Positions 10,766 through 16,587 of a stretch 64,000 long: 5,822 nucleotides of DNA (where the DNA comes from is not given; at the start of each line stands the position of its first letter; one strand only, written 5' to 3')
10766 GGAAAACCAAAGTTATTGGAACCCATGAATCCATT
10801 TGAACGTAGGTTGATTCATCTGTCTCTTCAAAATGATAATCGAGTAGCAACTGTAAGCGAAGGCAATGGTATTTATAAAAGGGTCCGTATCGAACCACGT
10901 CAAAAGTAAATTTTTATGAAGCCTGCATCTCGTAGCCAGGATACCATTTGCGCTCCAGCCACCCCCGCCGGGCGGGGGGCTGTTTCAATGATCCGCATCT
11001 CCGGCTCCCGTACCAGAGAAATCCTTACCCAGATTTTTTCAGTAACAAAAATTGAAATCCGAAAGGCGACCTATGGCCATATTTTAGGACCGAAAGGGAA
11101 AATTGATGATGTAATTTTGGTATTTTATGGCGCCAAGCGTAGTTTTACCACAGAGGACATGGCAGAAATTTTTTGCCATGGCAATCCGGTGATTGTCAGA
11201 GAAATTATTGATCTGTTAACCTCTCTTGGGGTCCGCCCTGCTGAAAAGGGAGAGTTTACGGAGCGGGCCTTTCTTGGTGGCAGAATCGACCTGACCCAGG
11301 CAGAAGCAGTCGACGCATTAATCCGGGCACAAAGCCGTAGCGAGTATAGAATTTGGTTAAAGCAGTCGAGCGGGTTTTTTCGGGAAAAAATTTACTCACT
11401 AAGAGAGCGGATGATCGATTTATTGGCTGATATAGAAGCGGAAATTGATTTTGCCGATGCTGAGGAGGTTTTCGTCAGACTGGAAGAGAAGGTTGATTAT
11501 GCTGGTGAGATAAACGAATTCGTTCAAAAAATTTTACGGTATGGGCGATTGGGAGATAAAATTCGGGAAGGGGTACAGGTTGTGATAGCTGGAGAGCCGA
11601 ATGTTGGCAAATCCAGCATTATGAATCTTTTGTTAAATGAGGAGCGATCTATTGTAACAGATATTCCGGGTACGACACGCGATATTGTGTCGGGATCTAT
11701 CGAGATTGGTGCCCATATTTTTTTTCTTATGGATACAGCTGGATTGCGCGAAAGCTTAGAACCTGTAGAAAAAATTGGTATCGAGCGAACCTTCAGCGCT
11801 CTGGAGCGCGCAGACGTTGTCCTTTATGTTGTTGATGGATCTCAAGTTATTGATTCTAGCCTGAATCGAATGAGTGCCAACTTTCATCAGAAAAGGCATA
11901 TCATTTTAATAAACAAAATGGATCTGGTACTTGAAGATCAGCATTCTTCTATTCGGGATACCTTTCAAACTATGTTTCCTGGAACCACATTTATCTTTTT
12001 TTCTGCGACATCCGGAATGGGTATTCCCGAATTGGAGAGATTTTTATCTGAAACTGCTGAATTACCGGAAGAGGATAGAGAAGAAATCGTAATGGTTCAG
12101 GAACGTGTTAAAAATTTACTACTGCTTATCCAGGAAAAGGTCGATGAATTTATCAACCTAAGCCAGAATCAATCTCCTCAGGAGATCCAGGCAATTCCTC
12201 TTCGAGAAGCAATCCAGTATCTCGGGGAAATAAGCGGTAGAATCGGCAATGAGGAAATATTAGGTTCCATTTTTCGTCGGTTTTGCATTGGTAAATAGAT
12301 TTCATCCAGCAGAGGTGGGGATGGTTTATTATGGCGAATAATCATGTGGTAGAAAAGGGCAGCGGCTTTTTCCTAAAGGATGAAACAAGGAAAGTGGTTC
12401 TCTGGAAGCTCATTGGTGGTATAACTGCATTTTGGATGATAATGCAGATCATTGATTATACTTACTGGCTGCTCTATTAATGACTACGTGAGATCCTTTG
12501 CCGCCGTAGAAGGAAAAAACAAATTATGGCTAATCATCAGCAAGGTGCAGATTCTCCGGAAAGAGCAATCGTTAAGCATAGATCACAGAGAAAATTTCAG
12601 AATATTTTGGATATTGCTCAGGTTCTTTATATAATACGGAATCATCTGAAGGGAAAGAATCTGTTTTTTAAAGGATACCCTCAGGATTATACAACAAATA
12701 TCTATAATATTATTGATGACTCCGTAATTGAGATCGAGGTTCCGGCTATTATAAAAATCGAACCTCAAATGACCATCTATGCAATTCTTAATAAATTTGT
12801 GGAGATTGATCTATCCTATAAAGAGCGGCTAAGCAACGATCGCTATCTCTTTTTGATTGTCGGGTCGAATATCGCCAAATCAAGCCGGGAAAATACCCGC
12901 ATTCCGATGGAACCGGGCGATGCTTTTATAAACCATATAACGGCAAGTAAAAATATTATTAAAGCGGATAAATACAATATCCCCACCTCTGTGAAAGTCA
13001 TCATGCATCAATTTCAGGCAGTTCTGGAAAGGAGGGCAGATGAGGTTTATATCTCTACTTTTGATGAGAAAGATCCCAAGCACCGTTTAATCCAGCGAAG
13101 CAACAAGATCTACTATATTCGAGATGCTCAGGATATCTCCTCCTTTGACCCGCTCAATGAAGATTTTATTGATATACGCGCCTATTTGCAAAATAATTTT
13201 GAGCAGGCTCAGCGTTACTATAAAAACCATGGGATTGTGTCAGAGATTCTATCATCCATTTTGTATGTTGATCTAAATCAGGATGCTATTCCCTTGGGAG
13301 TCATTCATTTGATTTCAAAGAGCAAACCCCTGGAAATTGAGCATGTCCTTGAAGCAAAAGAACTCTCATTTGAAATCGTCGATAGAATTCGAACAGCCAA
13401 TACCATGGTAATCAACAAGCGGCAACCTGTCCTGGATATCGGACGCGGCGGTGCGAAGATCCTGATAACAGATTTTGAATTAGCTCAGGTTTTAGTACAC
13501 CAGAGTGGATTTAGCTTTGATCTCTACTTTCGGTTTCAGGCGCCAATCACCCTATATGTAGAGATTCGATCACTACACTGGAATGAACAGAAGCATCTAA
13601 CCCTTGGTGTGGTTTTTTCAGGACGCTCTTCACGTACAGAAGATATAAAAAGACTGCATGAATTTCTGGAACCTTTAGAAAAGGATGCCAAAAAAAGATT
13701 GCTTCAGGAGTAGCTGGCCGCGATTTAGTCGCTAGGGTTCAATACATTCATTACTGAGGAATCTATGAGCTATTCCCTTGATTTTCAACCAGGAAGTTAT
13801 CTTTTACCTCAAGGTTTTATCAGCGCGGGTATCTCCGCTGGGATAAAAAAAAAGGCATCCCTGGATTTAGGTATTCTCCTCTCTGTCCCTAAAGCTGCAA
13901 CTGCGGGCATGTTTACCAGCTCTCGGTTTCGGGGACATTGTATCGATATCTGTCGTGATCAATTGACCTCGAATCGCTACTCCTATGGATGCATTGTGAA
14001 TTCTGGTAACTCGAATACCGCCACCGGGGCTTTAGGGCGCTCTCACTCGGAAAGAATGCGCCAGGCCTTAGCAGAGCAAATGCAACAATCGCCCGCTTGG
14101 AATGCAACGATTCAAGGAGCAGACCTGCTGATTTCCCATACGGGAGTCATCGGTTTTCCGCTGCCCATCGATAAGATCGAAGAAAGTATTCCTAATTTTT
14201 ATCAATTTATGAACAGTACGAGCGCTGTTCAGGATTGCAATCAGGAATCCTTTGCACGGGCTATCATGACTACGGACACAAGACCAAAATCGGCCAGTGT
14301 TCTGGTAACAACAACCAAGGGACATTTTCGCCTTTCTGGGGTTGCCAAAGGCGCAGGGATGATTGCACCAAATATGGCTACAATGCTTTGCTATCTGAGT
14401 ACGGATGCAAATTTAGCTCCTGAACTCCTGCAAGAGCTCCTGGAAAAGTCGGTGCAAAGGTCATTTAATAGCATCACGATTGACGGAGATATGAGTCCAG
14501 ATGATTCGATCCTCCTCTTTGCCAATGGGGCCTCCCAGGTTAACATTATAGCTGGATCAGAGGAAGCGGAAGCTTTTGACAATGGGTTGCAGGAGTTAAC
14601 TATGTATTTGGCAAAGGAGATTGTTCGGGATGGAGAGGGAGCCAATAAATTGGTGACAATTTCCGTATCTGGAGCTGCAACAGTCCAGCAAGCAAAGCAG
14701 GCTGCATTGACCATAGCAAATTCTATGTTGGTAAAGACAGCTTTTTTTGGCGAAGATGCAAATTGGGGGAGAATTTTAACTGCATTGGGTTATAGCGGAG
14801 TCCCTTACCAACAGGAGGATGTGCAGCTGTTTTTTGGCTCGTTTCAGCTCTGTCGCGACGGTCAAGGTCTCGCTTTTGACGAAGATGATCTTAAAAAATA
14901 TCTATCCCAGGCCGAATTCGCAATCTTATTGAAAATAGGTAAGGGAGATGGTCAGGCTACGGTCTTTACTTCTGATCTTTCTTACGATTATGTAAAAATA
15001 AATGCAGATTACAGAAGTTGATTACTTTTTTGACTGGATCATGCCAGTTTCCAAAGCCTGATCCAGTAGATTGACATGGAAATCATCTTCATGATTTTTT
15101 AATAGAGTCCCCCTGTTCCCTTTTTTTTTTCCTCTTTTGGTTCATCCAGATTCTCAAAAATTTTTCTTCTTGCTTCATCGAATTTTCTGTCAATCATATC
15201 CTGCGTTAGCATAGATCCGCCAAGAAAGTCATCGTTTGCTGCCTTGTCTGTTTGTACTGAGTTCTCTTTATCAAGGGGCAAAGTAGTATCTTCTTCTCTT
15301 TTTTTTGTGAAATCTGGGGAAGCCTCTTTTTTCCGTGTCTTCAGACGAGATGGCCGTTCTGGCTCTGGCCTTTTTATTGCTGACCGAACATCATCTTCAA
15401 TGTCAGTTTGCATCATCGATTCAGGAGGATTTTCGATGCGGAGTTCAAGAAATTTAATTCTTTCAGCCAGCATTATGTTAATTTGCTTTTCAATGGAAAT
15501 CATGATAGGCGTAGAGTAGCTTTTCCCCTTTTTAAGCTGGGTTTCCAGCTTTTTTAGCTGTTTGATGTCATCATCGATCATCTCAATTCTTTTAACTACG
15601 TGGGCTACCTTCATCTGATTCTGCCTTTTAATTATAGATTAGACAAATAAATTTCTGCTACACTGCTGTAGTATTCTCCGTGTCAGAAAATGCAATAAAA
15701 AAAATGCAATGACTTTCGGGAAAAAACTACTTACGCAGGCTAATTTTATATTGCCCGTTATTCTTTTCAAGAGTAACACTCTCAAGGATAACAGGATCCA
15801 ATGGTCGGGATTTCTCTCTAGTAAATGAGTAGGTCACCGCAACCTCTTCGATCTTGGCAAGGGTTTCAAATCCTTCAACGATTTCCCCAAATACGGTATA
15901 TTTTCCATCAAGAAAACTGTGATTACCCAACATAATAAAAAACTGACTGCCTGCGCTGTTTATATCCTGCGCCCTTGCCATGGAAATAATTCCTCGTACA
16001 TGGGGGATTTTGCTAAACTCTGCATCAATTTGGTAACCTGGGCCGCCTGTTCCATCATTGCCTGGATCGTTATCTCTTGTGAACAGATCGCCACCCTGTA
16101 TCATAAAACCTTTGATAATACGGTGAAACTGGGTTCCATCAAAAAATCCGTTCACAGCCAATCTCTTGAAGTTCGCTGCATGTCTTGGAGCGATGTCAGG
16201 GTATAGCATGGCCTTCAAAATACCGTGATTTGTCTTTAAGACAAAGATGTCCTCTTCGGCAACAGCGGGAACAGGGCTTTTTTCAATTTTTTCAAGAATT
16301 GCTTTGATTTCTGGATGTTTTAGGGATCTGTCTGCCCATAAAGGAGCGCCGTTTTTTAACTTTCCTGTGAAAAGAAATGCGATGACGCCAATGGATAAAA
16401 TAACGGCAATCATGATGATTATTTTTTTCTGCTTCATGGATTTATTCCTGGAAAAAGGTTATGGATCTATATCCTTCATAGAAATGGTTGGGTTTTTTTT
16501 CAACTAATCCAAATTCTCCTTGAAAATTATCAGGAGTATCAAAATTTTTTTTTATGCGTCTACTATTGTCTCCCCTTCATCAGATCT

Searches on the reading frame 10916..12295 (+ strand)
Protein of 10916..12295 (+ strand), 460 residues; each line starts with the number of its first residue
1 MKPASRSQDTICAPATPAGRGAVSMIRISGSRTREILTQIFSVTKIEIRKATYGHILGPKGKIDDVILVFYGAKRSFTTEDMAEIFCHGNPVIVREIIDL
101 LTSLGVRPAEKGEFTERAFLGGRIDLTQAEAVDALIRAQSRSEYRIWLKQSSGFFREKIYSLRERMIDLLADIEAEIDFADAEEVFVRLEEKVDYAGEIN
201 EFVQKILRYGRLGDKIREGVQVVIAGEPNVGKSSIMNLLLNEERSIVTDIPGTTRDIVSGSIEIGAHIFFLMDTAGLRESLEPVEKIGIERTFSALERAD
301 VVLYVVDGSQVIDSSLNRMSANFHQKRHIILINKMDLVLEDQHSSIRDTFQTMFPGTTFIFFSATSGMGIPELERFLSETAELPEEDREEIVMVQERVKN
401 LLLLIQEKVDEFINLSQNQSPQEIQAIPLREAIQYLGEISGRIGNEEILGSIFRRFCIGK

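Call 25: search_protein_families(library=pfam, proteins=[window:10916-12295:+], max_evalue=0.001)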
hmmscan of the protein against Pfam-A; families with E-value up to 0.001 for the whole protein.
window:10916-12295:+ (460 aa): 8 families
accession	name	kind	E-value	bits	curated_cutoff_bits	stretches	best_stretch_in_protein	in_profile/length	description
PF12631.12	MnmE_helical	-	2e-40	139.6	40.1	1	126-457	1-211/211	MnmE helical domain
PF10396.14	TrmE_N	-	9.1e-36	123.1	29.8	1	10-123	1-117/117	GTP-binding protein TrmE N-terminus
PF01926.29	MMR_HSR1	-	4e-27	95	21.9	1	221-334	1-113/113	50S ribosome-binding GTPase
PF02421.24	FeoB_N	-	6.4e-12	45.7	27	1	221-374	2-153/156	Ferrous iron transport protein B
PF03193.22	RsgA_GTPase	-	7.1e-07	29.6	30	0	211-250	99-137/174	RsgA GTPase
PF00009.33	GTP_EFTU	-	7.4e-06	26.1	26.5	1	293-379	87-184/188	Elongation factor Tu GTP binding domain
PF04670.18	Gtr1_RagA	-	0.00018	21.4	22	1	222-349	2-135/232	Gtr1/RagA G protein conserved region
PF00350.29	Dynamin_N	-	0.00044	20.7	27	0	222-255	1-34/168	Dynamin family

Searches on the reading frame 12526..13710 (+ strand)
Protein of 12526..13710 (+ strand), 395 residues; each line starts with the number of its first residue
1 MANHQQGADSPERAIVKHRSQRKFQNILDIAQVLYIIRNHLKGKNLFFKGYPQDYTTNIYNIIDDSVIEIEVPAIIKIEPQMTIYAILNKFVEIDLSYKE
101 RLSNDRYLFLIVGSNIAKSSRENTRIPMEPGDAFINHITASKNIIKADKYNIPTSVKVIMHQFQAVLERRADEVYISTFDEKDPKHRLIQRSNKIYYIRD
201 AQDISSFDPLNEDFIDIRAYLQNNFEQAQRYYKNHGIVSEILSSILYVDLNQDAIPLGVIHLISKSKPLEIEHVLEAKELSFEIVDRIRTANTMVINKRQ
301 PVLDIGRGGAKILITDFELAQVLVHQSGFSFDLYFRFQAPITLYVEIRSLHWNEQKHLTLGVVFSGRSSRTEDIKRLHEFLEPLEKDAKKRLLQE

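Call 25: search_protein_families(library=pfam, proteins=[window:12526-13710:+], max_evalue=0.001)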
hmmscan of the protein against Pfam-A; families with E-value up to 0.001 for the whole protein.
window:12526-13710:+ (395 aa): 1 family
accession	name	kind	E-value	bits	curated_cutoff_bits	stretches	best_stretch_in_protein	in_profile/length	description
PF07614.16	DUF1577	-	1.4e-40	139.5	25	1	33-280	2-256/256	Protein of unknown function (DUF1577)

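Call 41: search_protein_families(library=pfam, proteins=[window:12526-13710:+], max_evalue=5)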
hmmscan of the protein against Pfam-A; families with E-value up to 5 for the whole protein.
window:12526-13710:+ (395 aa): 2 families
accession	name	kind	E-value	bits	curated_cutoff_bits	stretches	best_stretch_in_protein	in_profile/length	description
PF07614.16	DUF1577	-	1.4e-40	139.5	25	1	33-280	2-256/256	Protein of unknown function (DUF1577)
PF25190.1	Tad5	-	0.02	15.5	27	0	142-190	15-66/123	Type I Thoeris inhibitor Tad5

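Call 42: search_protein_families(library=ncbifam, proteins=[window:12526-13710:+], max_evalue=0.01)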
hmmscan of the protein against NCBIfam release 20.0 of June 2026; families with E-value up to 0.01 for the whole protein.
window:12526-13710:+ (395 aa): 0 families

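Call 48: find_homologous_proteins(query=window:12526-13710:+, max_evalue=0.00001)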
Query window:12526-13710:+ (395 aa): 10 proteins with E <= 0.00001 among 2933 candidates.
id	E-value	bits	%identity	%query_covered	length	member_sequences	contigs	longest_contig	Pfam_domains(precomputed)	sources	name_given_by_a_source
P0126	1.4e-255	865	100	100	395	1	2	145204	PF07614.18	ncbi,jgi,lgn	-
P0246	1.0e-140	487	57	99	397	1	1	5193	PF07614.18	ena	-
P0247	3.9e-139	482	55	100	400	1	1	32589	PF07614.18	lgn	-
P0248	3.2e-135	469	58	95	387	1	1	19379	PF07614.18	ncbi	-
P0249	1.3e-130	454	57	97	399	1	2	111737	PF07614.18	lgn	-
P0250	2.4e-70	256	38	93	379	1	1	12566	PF07614.18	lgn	-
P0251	4.3e-67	245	37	92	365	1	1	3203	PF07614.18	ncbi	-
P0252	5.3e-67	245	41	80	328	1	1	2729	PF07614.18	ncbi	ncbi:MAG: DUF1577 domain-containing protein, partial [Candidatus Hydrogenedentota bacterium]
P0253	3.2e-65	239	38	91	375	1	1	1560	PF07614.18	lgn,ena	-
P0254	4.5e-59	219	32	96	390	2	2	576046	PF07614.18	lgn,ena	-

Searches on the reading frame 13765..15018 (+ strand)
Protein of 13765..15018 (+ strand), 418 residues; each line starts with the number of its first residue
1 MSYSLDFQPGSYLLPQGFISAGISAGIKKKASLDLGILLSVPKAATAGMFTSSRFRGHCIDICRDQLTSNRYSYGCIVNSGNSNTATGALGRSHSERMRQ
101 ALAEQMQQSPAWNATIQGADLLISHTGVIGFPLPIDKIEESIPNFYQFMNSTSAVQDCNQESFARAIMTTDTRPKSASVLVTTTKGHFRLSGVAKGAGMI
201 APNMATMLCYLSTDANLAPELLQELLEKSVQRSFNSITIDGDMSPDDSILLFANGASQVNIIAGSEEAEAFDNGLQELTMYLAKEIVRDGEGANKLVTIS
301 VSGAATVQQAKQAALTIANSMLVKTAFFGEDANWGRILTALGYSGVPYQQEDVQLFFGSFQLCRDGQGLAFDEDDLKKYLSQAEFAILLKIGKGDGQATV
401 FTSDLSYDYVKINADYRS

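Call 25: search_protein_families(library=pfam, proteins=[window:13765-15018:+], max_evalue=0.001)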
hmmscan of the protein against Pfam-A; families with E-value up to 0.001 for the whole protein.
window:13765-15018:+ (418 aa): 1 family
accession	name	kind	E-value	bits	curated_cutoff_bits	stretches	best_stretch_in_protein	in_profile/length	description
PF01960.23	ArgJ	-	4.3e-132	440.8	32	1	21-418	3-377/377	ArgJ family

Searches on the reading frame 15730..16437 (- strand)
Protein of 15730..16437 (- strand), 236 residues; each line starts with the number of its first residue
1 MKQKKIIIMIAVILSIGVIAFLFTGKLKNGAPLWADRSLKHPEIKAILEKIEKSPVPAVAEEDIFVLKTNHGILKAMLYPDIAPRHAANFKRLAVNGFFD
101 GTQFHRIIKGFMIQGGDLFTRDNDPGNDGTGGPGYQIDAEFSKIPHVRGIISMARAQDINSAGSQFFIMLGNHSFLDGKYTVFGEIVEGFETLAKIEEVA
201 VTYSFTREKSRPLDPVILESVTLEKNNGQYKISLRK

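Call 26: search_protein_families(library=pfam, proteins=[window:15730-16437:-], max_evalue=0.001)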
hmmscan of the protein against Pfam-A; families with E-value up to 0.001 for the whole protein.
window:15730-16437:- (236 aa): 1 family
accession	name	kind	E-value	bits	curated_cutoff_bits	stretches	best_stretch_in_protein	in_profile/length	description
PF00160.26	Pro_isomerase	-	9.2e-46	156.4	21.7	1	65-221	2-157/159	Cyclophilin type peptidyl-prolyl cis-trans isomerase/CLD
